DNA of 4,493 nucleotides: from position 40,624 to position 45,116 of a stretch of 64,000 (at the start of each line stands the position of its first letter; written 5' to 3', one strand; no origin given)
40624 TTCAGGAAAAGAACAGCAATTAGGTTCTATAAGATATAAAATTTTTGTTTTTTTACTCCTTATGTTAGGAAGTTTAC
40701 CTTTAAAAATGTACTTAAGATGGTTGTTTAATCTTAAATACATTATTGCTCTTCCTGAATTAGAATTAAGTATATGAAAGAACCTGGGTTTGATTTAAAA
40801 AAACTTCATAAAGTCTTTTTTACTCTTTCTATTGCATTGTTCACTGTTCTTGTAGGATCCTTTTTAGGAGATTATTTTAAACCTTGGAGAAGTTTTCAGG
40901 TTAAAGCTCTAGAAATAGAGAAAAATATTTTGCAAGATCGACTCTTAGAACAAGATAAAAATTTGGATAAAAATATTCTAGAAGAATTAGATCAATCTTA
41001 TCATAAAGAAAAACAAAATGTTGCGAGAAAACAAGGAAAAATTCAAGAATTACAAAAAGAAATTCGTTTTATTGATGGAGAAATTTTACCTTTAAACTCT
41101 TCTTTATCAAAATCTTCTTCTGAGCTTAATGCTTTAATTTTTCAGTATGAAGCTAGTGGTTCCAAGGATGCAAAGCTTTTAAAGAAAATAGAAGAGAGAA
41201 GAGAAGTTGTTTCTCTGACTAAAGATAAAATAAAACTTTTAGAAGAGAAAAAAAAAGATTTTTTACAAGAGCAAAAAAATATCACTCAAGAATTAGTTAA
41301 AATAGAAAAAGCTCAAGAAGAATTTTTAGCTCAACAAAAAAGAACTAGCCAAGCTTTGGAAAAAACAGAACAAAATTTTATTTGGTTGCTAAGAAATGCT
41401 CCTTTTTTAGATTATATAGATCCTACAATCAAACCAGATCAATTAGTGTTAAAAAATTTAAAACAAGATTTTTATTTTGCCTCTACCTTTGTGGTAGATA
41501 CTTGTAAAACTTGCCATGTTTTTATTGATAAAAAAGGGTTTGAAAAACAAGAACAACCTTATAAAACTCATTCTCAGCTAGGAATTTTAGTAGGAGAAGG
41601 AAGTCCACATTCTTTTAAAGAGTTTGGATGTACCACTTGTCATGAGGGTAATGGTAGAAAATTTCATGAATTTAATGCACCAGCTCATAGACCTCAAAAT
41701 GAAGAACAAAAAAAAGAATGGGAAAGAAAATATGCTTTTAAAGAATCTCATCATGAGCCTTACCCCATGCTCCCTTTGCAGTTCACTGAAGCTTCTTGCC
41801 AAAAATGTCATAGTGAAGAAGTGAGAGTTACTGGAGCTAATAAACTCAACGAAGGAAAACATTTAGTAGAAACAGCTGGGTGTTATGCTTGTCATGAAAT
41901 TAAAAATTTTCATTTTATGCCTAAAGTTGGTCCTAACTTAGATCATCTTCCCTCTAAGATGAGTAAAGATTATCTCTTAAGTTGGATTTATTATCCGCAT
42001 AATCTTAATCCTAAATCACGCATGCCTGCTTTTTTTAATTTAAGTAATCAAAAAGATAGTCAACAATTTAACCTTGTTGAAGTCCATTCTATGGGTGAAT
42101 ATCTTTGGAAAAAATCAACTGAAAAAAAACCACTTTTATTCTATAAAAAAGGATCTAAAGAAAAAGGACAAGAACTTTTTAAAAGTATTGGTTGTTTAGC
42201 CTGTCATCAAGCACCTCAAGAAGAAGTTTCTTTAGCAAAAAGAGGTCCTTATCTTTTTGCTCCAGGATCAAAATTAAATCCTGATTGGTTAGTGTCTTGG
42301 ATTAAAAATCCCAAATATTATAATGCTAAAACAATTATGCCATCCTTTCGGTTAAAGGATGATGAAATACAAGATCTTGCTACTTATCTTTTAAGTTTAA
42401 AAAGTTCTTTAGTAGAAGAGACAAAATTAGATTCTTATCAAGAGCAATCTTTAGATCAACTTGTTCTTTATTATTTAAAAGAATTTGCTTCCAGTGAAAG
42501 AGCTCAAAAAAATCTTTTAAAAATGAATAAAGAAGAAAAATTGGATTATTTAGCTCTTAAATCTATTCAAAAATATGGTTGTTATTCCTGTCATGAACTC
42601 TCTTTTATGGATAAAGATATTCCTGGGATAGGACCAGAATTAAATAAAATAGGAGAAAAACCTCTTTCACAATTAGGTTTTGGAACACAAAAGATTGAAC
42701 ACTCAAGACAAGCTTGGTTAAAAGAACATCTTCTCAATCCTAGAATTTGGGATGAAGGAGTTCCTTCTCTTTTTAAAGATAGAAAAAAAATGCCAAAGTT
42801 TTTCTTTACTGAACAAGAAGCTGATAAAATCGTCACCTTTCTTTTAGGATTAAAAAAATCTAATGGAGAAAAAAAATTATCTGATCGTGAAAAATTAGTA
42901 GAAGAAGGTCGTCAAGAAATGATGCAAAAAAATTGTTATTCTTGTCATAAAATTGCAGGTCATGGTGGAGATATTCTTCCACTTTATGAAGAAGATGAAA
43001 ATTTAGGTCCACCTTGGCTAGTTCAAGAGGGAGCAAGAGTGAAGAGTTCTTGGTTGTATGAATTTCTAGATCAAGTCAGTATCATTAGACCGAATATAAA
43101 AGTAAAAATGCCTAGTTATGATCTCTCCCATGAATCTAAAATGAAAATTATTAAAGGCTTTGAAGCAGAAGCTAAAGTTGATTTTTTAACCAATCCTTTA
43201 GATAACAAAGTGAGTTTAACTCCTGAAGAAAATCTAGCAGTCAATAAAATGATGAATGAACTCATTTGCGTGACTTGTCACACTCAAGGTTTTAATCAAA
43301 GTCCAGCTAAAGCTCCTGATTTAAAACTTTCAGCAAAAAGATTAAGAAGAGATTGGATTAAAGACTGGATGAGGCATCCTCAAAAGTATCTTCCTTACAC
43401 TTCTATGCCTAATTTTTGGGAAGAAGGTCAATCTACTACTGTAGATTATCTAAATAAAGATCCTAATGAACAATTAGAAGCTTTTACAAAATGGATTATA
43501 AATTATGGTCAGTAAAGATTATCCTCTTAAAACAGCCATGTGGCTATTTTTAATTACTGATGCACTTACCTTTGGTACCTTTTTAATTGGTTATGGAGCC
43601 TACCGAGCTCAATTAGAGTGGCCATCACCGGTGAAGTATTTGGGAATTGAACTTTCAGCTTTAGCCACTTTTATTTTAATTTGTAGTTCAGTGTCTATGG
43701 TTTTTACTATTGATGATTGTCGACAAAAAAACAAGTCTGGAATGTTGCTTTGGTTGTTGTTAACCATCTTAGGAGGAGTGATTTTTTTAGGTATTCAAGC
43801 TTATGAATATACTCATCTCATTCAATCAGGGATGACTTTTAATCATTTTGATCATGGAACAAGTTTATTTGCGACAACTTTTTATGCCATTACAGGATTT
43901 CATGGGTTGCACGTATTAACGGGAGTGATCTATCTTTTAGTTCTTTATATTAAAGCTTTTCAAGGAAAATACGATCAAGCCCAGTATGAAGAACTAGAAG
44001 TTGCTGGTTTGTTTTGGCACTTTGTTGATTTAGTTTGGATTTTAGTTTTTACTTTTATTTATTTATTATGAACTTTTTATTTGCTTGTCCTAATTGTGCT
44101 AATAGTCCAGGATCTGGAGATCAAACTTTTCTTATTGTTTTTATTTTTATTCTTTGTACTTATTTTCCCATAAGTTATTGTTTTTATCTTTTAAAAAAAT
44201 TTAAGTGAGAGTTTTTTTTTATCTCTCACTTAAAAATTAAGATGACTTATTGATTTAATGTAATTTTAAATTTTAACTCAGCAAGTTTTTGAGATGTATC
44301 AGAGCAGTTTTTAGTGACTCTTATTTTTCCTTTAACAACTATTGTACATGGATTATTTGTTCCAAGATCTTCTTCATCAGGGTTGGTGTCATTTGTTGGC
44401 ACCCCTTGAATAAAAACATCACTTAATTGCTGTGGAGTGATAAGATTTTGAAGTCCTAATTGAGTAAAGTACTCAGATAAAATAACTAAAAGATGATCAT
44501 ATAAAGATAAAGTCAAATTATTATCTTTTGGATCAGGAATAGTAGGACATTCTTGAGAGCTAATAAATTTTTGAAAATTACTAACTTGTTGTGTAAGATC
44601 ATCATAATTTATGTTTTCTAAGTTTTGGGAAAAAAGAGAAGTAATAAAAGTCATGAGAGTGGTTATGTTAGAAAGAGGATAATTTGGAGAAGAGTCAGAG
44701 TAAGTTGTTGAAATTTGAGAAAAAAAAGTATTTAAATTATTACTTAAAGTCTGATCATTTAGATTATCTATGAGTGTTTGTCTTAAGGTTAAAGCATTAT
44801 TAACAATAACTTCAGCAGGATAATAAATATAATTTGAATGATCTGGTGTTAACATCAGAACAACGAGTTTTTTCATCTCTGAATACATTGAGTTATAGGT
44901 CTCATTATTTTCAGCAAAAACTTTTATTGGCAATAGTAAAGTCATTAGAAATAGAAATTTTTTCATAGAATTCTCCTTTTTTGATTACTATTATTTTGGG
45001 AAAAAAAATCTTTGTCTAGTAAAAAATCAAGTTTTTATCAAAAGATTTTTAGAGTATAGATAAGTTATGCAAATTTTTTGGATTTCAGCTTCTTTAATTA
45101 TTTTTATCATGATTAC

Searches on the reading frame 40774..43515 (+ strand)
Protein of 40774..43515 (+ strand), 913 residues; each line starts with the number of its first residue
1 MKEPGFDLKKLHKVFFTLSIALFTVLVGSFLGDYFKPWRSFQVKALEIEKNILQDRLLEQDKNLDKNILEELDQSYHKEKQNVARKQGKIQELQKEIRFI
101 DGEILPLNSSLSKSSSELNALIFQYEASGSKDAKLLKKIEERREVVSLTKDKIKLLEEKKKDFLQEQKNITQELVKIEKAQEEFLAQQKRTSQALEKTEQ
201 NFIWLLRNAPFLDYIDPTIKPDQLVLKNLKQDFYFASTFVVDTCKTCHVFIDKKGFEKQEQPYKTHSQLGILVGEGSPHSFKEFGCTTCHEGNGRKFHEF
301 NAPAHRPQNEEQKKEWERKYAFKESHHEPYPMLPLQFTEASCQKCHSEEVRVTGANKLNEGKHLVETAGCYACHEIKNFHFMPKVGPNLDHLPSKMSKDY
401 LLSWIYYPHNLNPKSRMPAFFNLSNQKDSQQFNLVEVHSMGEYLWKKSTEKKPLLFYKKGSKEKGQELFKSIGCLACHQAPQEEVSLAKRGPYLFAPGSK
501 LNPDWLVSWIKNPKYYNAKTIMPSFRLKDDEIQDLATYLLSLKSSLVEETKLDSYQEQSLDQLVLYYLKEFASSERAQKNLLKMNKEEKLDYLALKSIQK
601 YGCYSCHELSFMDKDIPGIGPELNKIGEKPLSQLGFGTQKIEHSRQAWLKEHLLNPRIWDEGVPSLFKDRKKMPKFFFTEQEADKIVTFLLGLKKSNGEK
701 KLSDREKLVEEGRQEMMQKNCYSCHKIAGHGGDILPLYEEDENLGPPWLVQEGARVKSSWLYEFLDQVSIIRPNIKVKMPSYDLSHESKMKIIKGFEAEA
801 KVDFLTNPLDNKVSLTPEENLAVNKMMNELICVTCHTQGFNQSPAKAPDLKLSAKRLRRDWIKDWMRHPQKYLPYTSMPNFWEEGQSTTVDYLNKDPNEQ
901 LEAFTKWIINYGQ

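Call 81: search_protein_families(library=ncbifam, proteins=[window:40774-43515:+], max_evalue=0.001)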
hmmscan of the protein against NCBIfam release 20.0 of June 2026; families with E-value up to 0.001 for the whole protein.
window:40774-43515:+ (913 aa): 12 families
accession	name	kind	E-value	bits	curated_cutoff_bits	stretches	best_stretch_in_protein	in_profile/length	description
TIGR04485.1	thiosulf_SoxX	equivalog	2e-37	127.8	61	3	474-542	5-78/78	sulfur oxidation c-type cytochrome SoxX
NF045774.1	cytochro_C551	exception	1.5e-14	53.9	118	0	459-541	36-108/110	cytochrome c551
NF040971.1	cytc_ExtS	equivalog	1.6e-14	53.8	100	1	350-538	70-261/262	selenite/tellurite reduction operon c-type cytochrome lipoprotein ExtS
TIGR02603.1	CxxCH_TIGR02603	domain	1.4e-12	47.8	68.15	0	359-409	4-51/134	putative heme-binding domain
NF045773.1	cytochro_C550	exception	1.3e-11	44.4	125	0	459-540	46-117/118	cytochrome c550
TIGR00781.1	ccoO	equivalog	1.1e-07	31.8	200.65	0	340-431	60-148/232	cytochrome-c oxidase, cbb3-type subunit II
NF011055.0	PRK14487.1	subfamily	7.2e-07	28.9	218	1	337-427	63-150/212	cbb3-type cytochrome c oxidase subunit II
NF050122.1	bc1_QcrC_actin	exception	7.4e-05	22.2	200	0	678-733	102-159/253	cytochrome bc1 complex diheme cytochrome c subunit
NF011053.0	PRK14485.1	subfamily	0.00014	20.2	1080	0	338-430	547-636/716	putative bifunctional cbb3-type cytochrome c oxidase subunit I/II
TIGR00782.1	ccoP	equivalog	0.00021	20.7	179.95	0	671-731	168-224/285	cytochrome-c oxidase, cbb3-type subunit III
NF011054.0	PRK14486.1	equivalog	0.00036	20.1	447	0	339-426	60-144/294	putative bifunctional cbb3-type cytochrome c oxidase subunit II/cytochrome c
TIGR04494.1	c550_PedF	equivalog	0.00097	19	122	0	705-736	47-77/133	cytochrome c-550 PedF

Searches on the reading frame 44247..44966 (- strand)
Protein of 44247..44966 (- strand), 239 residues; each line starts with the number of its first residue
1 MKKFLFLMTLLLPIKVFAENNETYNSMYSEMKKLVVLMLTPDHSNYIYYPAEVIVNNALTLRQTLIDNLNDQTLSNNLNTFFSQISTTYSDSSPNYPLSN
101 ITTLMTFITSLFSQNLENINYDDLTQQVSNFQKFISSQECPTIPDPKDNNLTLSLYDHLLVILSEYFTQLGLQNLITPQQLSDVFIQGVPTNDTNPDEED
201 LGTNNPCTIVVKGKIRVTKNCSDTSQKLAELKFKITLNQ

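Call 15: search_protein_families(library=pfam, proteins=[window:44247-44966:-], max_evalue=10)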
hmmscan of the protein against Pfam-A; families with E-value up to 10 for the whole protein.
window:44247-44966:- (239 aa): 2 families
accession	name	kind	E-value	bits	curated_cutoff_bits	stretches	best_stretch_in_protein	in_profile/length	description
PF20564.3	DUF6774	-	0.44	10.4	25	1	160-171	4-15/28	Family of unknown function (DUF6774)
PF04964.19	Flp_Fap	-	0.5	10.7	32.2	1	69-88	26-45/46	Flp/Fap pilin component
